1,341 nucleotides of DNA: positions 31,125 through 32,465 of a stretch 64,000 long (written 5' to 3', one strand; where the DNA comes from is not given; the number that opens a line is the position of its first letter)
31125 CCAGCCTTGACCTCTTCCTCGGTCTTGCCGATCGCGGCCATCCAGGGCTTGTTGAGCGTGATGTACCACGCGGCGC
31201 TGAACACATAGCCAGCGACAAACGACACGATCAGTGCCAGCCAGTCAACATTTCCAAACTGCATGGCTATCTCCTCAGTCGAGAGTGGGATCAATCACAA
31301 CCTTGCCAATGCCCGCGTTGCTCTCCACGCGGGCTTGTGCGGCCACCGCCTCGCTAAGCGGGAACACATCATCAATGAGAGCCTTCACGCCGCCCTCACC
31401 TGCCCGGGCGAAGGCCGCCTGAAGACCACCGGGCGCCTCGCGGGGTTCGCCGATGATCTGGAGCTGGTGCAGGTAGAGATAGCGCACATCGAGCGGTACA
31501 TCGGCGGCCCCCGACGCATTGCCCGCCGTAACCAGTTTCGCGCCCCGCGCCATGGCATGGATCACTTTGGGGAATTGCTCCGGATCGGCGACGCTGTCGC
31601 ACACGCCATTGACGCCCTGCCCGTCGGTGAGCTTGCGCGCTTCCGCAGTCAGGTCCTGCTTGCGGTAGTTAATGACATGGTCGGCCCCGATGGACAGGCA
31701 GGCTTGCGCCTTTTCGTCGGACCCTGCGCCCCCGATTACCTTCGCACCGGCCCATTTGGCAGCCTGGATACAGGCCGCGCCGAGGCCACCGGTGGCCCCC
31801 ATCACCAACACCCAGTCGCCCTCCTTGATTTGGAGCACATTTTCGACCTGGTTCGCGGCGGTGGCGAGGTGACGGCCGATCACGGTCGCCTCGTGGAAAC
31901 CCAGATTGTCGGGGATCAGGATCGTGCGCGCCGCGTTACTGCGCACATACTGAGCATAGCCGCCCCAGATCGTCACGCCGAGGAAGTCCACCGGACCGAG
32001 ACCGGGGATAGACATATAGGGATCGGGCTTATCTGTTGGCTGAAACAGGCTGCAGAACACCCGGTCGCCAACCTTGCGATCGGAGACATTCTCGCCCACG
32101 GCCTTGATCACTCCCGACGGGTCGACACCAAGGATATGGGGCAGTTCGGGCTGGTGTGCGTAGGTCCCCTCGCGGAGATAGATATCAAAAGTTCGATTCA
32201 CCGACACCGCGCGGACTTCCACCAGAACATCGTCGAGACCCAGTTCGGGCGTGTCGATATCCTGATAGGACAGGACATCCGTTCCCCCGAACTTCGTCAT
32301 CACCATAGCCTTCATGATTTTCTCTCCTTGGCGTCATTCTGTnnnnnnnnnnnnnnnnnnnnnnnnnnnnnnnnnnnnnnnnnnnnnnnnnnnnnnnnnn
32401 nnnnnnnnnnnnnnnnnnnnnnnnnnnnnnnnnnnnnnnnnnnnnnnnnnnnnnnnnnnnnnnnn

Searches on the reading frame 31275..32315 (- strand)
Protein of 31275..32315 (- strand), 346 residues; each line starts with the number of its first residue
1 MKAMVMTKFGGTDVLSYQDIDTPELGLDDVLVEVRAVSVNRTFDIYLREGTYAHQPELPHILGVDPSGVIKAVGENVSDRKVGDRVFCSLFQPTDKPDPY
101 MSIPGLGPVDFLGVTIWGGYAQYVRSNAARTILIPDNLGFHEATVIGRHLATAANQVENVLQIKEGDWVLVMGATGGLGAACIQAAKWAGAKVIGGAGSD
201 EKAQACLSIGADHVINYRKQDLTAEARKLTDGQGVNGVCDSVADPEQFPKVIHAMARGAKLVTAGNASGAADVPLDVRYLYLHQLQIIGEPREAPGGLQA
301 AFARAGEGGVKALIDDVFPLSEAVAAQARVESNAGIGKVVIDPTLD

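Call 34: search_protein_families(library=pfam, proteins=[window:31275-32315:-])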
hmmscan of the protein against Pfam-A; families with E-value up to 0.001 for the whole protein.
window:31275-32315:- (346 aa): 3 families
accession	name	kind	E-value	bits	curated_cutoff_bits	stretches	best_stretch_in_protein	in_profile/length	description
PF00107.32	ADH_zinc_N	-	2.2e-26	92.8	31.8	1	177-289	1-111/129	Zinc-binding dehydrogenase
PF13602.12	ADH_zinc_N_2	-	1.8e-18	68.2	27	1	209-341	1-134/134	Zinc-binding dehydrogenase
PF08240.17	ADH_N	-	1.9e-18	67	23.5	1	28-136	3-104/104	Alcohol dehydrogenase GroES-like domain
